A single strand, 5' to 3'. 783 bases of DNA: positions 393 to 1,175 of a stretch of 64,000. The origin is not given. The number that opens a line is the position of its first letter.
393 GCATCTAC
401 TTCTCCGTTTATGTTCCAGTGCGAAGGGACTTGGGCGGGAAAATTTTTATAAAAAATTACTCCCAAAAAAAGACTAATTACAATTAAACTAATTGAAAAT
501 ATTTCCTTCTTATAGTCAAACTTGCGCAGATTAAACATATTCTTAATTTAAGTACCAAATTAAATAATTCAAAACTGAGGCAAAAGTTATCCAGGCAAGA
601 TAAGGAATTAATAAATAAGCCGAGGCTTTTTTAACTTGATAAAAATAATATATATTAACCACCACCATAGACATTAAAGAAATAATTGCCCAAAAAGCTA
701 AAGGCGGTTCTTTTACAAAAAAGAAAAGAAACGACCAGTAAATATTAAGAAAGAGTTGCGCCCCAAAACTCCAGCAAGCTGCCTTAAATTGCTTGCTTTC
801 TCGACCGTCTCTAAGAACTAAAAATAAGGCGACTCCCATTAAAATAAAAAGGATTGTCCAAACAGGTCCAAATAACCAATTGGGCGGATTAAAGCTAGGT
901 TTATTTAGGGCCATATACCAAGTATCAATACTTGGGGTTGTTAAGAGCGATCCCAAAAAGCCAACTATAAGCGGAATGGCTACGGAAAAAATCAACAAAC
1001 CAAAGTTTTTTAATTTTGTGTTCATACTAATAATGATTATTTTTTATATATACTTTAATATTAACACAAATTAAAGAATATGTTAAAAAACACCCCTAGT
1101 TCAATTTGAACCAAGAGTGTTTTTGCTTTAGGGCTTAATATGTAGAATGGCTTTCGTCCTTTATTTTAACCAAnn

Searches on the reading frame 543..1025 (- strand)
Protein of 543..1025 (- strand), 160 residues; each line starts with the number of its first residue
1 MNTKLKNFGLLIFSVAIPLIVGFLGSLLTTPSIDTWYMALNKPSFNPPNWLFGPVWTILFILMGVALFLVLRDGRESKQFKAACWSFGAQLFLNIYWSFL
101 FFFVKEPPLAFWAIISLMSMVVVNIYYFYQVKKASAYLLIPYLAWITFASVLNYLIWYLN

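Call 35: find_encoding_contigs(protein=window:543-1025:-, flank=10000, max_places=2)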
Protein window:543-1025:- (160 aa): 2 contigs read that carry it; 2 places shown.
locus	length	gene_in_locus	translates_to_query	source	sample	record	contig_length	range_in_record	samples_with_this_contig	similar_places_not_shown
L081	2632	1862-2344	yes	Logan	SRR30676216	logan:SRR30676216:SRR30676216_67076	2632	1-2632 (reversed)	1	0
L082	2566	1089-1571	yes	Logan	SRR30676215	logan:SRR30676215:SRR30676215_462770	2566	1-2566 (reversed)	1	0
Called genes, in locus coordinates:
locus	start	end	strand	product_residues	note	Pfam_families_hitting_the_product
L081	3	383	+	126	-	?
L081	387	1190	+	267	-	-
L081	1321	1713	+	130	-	-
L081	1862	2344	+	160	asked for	PF03073:TspO_MBR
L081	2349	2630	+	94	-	?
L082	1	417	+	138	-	?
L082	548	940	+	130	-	-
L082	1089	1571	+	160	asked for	PF03073:TspO_MBR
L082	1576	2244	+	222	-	PF07853:DUF1648, PF13630:SdpI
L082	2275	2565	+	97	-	?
